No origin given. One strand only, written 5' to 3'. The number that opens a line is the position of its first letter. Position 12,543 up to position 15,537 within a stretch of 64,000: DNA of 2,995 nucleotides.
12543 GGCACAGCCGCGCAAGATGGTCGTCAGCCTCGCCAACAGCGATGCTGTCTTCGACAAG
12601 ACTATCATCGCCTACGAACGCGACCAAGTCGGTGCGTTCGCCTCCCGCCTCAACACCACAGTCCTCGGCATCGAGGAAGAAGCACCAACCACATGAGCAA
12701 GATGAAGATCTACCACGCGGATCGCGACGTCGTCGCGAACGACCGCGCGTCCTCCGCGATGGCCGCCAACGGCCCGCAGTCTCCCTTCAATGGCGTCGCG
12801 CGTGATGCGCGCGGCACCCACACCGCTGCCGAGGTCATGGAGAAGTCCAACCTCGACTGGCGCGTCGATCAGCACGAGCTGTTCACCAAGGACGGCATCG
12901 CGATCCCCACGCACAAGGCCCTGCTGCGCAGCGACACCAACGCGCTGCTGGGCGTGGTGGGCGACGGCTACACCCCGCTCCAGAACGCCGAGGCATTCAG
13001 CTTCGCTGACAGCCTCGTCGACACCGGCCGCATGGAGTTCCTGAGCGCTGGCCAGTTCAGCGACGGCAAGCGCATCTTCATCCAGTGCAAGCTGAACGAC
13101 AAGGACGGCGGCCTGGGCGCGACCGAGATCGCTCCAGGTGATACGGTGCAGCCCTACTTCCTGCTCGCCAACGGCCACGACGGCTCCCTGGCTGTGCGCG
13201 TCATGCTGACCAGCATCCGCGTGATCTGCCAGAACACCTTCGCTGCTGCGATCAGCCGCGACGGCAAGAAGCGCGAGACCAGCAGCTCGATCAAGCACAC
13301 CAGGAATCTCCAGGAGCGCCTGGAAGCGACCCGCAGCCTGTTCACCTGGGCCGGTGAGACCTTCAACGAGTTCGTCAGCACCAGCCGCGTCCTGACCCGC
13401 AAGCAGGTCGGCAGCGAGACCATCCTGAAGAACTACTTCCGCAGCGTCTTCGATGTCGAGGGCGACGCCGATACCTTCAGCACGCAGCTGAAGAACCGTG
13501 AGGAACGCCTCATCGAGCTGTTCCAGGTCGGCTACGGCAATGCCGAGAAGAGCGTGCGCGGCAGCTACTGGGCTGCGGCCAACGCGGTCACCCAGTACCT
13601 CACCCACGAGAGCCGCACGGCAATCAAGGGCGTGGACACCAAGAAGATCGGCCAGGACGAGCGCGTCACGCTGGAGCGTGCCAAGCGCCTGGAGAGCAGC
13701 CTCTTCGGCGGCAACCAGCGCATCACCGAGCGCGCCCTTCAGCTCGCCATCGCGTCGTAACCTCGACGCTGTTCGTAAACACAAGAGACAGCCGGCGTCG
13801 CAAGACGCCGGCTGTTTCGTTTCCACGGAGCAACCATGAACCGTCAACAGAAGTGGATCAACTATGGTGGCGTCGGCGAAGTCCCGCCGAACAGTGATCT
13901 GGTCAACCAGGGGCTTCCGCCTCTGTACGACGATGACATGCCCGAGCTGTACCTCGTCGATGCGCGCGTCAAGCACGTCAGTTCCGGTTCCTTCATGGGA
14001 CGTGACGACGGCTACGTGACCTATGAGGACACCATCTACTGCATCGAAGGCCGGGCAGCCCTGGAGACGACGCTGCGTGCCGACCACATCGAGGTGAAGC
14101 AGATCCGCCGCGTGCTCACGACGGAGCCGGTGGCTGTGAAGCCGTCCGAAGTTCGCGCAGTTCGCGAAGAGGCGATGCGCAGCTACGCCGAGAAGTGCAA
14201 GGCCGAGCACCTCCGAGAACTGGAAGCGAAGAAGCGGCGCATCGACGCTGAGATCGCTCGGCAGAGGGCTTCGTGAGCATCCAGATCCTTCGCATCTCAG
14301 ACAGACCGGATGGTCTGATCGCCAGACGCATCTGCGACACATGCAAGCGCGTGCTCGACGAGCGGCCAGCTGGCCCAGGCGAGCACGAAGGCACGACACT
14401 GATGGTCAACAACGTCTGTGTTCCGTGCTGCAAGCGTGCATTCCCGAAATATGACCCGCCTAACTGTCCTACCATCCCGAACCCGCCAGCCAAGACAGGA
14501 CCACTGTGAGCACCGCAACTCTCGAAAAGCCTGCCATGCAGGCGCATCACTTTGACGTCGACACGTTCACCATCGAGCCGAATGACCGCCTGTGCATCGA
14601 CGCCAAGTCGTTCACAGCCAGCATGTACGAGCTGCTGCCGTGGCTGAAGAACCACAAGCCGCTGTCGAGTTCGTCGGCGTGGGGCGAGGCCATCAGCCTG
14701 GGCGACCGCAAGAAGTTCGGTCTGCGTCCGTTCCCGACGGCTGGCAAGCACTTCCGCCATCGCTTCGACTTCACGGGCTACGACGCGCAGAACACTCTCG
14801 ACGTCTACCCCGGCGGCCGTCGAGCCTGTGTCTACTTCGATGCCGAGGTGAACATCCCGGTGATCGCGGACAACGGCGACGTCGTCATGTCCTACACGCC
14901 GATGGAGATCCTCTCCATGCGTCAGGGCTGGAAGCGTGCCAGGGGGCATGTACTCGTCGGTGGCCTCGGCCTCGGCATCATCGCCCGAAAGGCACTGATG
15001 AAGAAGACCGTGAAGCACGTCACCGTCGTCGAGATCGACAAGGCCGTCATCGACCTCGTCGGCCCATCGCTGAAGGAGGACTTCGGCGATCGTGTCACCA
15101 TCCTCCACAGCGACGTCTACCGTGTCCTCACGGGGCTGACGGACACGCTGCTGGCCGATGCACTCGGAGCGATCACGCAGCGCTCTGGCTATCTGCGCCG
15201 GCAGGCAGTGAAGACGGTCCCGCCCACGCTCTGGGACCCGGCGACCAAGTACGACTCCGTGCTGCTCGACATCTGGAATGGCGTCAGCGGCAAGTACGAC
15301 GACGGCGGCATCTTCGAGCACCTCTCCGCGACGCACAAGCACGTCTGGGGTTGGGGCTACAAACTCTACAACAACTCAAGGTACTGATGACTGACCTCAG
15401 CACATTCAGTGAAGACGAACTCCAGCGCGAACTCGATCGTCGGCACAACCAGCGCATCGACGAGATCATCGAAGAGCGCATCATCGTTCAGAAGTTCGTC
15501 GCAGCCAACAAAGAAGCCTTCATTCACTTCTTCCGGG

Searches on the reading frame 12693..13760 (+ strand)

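Call 7: search_protein_families(library=pfam, proteins=[window:12693-13760:+], max_evalue=0.01)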
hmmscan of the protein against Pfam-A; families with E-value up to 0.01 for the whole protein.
window:12693-13760:+ (355 aa): 1 family
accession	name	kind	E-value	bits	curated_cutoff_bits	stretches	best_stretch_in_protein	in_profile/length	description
PF06067.16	DUF932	-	1.7e-41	142.9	23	1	86-326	2-221/227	Domain of unknown function (DUF932)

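Call 8: search_protein_families(library=phrogs, proteins=[window:12693-13760:+], max_evalue=0.001)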
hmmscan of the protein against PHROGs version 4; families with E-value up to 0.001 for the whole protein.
window:12693-13760:+ (355 aa): 1 family
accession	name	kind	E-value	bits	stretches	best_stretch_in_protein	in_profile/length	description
phrog_1221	-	unknown function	4e-56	191.6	1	30-329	35-331/355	-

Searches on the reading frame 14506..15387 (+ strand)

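Call 7: search_protein_families(library=pfam, proteins=[window:14506-15387:+], max_evalue=0.01)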
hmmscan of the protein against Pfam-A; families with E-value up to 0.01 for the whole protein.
window:14506-15387:+ (293 aa): 2 families
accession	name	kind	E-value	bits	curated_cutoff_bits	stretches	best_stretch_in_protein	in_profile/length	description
PF01564.23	Spermine_synth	-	0.00025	21.1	22.9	1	148-206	21-83/186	Spermine/spermidine synthase domain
PF00398.26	RrnaAD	-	0.0021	17.7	24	0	155-210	40-91/263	Ribosomal RNA adenine dimethylase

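Call 8: search_protein_families(library=phrogs, proteins=[window:14506-15387:+], max_evalue=0.001)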
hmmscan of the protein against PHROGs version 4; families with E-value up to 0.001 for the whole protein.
window:14506-15387:+ (293 aa): 1 family
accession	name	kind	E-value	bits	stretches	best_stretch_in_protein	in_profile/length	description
phrog_15480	-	other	5.8e-07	30.3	1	123-203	69-157/245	methyltransferase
